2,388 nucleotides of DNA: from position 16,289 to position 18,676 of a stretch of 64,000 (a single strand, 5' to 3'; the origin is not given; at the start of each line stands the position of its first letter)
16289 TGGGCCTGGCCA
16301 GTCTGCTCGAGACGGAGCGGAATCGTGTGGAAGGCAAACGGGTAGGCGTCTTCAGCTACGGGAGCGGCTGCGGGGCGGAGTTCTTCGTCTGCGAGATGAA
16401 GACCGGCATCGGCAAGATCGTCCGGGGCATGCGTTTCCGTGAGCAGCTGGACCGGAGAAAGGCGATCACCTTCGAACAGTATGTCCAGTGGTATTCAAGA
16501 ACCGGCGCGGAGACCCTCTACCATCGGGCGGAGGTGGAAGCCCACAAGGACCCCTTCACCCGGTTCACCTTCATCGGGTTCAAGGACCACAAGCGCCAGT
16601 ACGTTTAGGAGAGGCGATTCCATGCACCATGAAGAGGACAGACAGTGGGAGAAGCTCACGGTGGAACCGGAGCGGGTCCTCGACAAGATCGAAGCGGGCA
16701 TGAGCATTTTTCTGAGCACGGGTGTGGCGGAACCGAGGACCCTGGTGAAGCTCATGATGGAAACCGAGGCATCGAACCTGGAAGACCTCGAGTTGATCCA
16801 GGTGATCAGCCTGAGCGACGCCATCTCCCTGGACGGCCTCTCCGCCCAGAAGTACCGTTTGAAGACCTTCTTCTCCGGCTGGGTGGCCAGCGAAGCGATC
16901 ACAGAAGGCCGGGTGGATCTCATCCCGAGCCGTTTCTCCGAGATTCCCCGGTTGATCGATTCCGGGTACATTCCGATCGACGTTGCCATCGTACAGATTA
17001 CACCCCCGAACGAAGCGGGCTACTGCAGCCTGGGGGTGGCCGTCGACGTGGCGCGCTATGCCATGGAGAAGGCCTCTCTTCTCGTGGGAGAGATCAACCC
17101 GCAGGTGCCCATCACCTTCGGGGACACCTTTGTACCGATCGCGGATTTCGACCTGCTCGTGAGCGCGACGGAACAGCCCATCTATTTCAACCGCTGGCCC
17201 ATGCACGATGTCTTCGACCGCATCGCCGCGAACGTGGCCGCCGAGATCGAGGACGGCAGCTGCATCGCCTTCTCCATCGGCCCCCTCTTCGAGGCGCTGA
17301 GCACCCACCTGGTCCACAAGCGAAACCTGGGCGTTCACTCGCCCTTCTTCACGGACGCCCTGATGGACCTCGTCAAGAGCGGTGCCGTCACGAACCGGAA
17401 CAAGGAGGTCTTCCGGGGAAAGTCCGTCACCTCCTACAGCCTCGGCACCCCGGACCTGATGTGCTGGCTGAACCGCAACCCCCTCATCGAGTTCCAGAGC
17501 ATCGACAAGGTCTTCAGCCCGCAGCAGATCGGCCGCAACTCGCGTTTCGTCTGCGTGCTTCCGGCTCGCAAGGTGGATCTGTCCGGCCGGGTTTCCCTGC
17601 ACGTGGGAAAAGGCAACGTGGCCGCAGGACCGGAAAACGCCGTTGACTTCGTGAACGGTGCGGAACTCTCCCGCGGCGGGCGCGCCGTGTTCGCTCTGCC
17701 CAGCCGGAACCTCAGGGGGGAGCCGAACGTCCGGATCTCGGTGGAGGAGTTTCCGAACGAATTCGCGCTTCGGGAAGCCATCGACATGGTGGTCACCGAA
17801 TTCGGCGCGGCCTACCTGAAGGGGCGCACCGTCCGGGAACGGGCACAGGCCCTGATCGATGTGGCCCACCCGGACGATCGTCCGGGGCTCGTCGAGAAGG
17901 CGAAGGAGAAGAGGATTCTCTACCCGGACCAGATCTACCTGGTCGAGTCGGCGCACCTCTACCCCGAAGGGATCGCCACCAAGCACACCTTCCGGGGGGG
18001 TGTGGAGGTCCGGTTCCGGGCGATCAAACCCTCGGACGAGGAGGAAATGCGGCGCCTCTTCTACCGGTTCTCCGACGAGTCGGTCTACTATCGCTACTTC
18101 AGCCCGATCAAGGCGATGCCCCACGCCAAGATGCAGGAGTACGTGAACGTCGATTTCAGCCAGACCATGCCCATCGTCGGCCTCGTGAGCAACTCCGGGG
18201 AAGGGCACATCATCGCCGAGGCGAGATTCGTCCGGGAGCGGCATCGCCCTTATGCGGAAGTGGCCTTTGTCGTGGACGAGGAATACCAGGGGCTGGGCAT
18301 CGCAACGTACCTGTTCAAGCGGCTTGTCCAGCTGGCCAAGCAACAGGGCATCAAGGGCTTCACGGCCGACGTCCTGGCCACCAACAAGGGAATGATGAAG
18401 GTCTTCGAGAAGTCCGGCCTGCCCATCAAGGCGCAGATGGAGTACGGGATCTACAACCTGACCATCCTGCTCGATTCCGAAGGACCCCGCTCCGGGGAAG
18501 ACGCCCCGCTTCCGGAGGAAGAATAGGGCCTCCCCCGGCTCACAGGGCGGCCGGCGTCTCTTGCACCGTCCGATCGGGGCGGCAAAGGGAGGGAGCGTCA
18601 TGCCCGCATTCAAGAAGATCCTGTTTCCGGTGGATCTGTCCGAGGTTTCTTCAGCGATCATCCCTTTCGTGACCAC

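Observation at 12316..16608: Archaeal-type mevalonate-pathway enzymes (two-subunit aconitase X + UbiD decarboxylase) divergent from a bacterial-type HMG-CoA synthase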

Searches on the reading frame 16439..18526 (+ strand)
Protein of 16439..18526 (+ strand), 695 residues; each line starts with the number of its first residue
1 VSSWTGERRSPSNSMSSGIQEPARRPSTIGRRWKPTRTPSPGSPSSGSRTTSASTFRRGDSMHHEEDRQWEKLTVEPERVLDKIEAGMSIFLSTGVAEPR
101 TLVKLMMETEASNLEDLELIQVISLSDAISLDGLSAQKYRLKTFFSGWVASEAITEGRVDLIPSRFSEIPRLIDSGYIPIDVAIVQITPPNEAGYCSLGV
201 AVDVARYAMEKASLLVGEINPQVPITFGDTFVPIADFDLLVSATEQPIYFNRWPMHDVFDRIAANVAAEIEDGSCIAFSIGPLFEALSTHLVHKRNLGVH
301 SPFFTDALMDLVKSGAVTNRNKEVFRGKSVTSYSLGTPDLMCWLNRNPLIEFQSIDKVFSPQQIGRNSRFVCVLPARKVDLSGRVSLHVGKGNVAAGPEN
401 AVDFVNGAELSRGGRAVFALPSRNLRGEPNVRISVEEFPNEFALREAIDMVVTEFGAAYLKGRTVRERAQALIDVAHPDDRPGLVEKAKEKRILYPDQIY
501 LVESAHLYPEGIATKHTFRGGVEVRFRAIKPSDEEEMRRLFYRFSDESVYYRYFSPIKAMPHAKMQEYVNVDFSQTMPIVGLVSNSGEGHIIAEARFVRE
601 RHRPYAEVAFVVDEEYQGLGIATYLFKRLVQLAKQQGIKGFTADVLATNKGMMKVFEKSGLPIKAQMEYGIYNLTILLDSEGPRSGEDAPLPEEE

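Call 3: search_protein_families(library=pfam, proteins=[window:16439-18526:+])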
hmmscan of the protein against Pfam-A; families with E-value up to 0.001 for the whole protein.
window:16439-18526:+ (695 aa): 5 families
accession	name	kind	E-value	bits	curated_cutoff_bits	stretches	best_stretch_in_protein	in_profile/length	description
PF13336.12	AcetylCoA_hyd_C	-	9e-39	133.3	23.7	1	336-488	1-154/154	Acetyl-CoA hydrolase/transferase C-terminal domain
PF02550.21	AcetylCoA_hydro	-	3.3e-20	73.4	24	1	68-247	3-193/198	Acetyl-CoA hydrolase/transferase N-terminal domain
PF00583.31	Acetyltransf_1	-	8.5e-11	42.6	20.7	1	587-660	40-115/116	Acetyltransferase (GNAT) family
PF13302.13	Acetyltransf_3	-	1.3e-08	36.1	25.4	1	525-661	3-137/138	Acetyltransferase (GNAT) domain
PF13508.13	Acetyltransf_7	-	5.5e-05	23.9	27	1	589-645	12-66/84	Acetyltransferase (GNAT) domain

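Call 4: search_protein_families(library=ncbifam, proteins=[window:16439-18526:+])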
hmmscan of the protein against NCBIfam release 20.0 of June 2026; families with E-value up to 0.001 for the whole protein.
window:16439-18526:+ (695 aa): 6 families
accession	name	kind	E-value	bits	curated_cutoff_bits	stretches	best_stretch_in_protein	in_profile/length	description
TIGR03948.1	butyr_acet_CoA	equivalog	1.8e-44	152.3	674.8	1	111-493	46-439/445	butyryl-CoA:acetate CoA-transferase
NF058543.1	ActPatMycb56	equivalog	2.1e-25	89.3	460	1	518-660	133-273/317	acetyltransferase Pat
NF053853.1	ScActCoATferScpC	equivalog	1.1e-07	31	500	0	446-485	420-460/493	succinyl-CoA:acetate CoA-transferase ScpC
TIGR03458.1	YgfH_subfam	subfamily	1.7e-07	30.3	658.7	0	448-488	418-459/489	succinate CoA transferase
NF053666.1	BtrAceCoATfers1341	equivalog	4.2e-06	25.9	740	1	447-489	417-460/492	butyryl-CoA:acetate CoA transferase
TIGR01575.1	rimI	equivalog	0.00034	20.8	86.4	1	609-662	60-113/132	ribosomal protein S18-alanine N-acetyltransferase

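Call 51: search_solved_structures(query=window:16622-18526:+, max_evalue=1e-8, show_alignments=2)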
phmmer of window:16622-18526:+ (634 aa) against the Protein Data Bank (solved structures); distinct sequences matched with E-value up to 1e-8: 19.
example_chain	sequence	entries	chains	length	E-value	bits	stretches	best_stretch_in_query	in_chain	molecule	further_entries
9vag_F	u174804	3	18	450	1.1e-73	252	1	11-433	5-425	4-hydroxybutyrate coenzyme A transferase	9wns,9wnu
3eh7_A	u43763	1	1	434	5e-73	249.8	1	13-427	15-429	4-hydroxybutyrate CoA-transferase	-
3d3u_A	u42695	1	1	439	2.8e-67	230.8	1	13-429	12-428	4-hydroxybutyrate CoA-transferase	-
2oas_A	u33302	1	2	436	4.6e-67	230.1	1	22-426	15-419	4-hydroxybutyrate coenzyme A transferase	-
3gk7_A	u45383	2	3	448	5.4e-61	210.1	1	9-424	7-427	4-Hydroxybutyrate CoA-transferase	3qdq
4n8h_A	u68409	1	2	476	1.2e-44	156.1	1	10-431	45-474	4-hydroxybutyrate coenzyme A transferase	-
4n8j_A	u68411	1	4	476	1.8e-44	155.6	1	10-431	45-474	Putative 4-hydroxybutyrate coenzyme A transferase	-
3qli_A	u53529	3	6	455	2.4e-44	155.1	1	10-431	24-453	Coenzyme A transferase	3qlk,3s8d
4n8l_A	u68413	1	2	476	2.8e-44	154.9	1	10-431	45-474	Putative 4-hydroxybutyrate coenzyme A transferase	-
4n8k_A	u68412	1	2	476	2.8e-44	154.9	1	10-431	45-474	Putative 4-hydroxybutyrate coenzyme A transferase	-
4n8i_A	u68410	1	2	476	3.7e-44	154.5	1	10-431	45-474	4-hydroxybutyrate coenzyme A transferase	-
4nxy_A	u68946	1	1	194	5.3e-19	71.4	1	443-613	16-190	Acyl-CoA synthetase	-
4u5y_A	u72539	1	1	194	9.9e-19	70.5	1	443-613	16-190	Acyl-CoA synthetase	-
9it0_A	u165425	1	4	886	1.7e-17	66.4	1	447-617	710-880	Protein acetyltransferase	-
9isq_A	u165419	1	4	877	2.8e-17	65.7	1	447-616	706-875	Protein acetyltransferase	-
4oll_A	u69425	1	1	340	1.9e-16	63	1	462-600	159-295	Acetyltransferase Pat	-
4ava_A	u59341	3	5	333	2.5e-13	52.7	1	459-622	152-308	LYSINE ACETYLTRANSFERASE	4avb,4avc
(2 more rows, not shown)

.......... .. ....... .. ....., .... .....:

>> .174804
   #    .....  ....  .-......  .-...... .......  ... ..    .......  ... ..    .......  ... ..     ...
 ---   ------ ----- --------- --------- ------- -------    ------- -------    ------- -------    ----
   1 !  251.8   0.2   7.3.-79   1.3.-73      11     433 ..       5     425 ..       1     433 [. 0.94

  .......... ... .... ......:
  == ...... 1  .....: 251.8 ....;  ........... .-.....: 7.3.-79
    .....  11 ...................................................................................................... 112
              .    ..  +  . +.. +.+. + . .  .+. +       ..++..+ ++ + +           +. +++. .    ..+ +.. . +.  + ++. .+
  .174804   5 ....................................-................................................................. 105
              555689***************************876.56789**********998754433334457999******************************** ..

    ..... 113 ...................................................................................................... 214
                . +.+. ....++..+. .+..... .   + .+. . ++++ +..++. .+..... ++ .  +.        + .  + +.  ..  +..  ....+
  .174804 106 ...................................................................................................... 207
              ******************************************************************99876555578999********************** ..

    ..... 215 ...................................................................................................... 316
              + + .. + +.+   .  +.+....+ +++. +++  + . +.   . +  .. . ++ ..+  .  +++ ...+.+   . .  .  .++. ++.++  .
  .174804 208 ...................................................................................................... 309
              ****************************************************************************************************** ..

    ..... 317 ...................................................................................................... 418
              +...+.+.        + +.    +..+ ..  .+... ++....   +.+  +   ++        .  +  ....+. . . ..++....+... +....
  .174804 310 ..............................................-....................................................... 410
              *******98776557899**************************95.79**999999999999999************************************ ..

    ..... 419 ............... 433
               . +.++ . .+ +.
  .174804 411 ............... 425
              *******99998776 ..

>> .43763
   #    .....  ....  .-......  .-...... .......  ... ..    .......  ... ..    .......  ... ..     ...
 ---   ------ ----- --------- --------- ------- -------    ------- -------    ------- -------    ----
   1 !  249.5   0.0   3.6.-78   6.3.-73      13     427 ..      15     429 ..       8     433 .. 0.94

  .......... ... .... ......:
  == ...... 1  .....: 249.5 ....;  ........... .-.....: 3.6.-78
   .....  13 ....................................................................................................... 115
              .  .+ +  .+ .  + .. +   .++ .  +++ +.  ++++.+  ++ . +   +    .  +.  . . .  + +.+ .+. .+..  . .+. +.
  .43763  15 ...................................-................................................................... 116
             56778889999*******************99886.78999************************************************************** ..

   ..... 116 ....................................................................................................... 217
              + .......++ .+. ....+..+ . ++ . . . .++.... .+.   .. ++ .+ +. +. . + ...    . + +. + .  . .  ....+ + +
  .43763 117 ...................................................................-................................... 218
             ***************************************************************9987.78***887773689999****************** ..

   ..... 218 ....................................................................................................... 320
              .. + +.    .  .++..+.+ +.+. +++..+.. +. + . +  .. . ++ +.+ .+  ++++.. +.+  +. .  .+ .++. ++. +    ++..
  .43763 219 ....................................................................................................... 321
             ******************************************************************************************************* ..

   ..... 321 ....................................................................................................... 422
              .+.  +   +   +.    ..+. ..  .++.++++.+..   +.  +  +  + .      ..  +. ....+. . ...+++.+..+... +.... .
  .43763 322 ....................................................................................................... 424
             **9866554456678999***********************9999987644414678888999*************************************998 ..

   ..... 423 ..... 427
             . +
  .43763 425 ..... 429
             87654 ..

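Call 87: search_protein_representatives(protein=window:16622-18526:+)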
Query: 634 residues. Proteins with E-value up to 0.001 (for the whole library): 15044; up to 1e-10: 5324; up to 1e-30: 979. The best 150 are listed.
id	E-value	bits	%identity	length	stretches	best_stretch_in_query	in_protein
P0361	9.5e-245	830.2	60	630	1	6-614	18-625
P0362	1.7e-226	769.9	61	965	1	58-604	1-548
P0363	2.7e-192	657.0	57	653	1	5-522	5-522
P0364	2.4e-188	643.9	70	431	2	13-326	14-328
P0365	1.6e-183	628.0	66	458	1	8-430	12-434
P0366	4.8e-150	517.4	42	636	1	8-632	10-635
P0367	3.1e-148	511.5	62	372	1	7-362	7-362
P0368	1.7e-146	505.7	45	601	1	7-615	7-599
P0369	3.2e-140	485.0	47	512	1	118-621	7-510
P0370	1.3e-133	463.2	38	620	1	11-603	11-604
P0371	7.4e-122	424.4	72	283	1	6-268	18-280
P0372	3.4e-120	418.9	36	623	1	8-615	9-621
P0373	3.8e-117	408.8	50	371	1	248-615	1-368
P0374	1.5e-116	406.9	37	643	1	18-618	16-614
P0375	2.4e-116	406.1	35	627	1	8-612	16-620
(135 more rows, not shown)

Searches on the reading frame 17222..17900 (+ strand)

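Call 54: search_solved_structures(query=window:17222-17900:+, max_evalue=0.00001, show_alignments=5)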
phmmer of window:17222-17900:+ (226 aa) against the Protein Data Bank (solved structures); distinct sequences matched with E-value up to 0.00001: 11.
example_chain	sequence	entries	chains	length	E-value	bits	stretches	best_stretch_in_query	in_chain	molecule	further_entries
2oas_A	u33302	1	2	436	2.1e-41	145.2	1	3-222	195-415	4-hydroxybutyrate coenzyme A transferase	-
3eh7_A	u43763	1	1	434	3.1e-40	141.4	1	2-223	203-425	4-hydroxybutyrate CoA-transferase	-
3d3u_A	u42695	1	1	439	5.7e-38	134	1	2-225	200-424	4-hydroxybutyrate CoA-transferase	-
9vag_F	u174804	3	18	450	5.9e-35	124.1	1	3-224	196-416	4-hydroxybutyrate coenzyme A transferase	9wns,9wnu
3gk7_A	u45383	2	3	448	7e-33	117.4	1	4-221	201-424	4-Hydroxybutyrate CoA-transferase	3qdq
4n8i_A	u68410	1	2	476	1.5e-32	116.3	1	5-224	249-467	4-hydroxybutyrate coenzyme A transferase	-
4n8j_A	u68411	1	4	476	2.2e-32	115.8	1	5-224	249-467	Putative 4-hydroxybutyrate coenzyme A transferase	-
4n8l_A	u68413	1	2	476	2.2e-32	115.8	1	5-224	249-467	Putative 4-hydroxybutyrate coenzyme A transferase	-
4n8k_A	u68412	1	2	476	2.2e-32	115.8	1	5-224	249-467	Putative 4-hydroxybutyrate coenzyme A transferase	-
4n8h_A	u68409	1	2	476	2.2e-32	115.8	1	5-224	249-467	4-hydroxybutyrate coenzyme A transferase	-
3qli_A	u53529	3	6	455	2.3e-32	115.7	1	5-224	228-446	Coenzyme A transferase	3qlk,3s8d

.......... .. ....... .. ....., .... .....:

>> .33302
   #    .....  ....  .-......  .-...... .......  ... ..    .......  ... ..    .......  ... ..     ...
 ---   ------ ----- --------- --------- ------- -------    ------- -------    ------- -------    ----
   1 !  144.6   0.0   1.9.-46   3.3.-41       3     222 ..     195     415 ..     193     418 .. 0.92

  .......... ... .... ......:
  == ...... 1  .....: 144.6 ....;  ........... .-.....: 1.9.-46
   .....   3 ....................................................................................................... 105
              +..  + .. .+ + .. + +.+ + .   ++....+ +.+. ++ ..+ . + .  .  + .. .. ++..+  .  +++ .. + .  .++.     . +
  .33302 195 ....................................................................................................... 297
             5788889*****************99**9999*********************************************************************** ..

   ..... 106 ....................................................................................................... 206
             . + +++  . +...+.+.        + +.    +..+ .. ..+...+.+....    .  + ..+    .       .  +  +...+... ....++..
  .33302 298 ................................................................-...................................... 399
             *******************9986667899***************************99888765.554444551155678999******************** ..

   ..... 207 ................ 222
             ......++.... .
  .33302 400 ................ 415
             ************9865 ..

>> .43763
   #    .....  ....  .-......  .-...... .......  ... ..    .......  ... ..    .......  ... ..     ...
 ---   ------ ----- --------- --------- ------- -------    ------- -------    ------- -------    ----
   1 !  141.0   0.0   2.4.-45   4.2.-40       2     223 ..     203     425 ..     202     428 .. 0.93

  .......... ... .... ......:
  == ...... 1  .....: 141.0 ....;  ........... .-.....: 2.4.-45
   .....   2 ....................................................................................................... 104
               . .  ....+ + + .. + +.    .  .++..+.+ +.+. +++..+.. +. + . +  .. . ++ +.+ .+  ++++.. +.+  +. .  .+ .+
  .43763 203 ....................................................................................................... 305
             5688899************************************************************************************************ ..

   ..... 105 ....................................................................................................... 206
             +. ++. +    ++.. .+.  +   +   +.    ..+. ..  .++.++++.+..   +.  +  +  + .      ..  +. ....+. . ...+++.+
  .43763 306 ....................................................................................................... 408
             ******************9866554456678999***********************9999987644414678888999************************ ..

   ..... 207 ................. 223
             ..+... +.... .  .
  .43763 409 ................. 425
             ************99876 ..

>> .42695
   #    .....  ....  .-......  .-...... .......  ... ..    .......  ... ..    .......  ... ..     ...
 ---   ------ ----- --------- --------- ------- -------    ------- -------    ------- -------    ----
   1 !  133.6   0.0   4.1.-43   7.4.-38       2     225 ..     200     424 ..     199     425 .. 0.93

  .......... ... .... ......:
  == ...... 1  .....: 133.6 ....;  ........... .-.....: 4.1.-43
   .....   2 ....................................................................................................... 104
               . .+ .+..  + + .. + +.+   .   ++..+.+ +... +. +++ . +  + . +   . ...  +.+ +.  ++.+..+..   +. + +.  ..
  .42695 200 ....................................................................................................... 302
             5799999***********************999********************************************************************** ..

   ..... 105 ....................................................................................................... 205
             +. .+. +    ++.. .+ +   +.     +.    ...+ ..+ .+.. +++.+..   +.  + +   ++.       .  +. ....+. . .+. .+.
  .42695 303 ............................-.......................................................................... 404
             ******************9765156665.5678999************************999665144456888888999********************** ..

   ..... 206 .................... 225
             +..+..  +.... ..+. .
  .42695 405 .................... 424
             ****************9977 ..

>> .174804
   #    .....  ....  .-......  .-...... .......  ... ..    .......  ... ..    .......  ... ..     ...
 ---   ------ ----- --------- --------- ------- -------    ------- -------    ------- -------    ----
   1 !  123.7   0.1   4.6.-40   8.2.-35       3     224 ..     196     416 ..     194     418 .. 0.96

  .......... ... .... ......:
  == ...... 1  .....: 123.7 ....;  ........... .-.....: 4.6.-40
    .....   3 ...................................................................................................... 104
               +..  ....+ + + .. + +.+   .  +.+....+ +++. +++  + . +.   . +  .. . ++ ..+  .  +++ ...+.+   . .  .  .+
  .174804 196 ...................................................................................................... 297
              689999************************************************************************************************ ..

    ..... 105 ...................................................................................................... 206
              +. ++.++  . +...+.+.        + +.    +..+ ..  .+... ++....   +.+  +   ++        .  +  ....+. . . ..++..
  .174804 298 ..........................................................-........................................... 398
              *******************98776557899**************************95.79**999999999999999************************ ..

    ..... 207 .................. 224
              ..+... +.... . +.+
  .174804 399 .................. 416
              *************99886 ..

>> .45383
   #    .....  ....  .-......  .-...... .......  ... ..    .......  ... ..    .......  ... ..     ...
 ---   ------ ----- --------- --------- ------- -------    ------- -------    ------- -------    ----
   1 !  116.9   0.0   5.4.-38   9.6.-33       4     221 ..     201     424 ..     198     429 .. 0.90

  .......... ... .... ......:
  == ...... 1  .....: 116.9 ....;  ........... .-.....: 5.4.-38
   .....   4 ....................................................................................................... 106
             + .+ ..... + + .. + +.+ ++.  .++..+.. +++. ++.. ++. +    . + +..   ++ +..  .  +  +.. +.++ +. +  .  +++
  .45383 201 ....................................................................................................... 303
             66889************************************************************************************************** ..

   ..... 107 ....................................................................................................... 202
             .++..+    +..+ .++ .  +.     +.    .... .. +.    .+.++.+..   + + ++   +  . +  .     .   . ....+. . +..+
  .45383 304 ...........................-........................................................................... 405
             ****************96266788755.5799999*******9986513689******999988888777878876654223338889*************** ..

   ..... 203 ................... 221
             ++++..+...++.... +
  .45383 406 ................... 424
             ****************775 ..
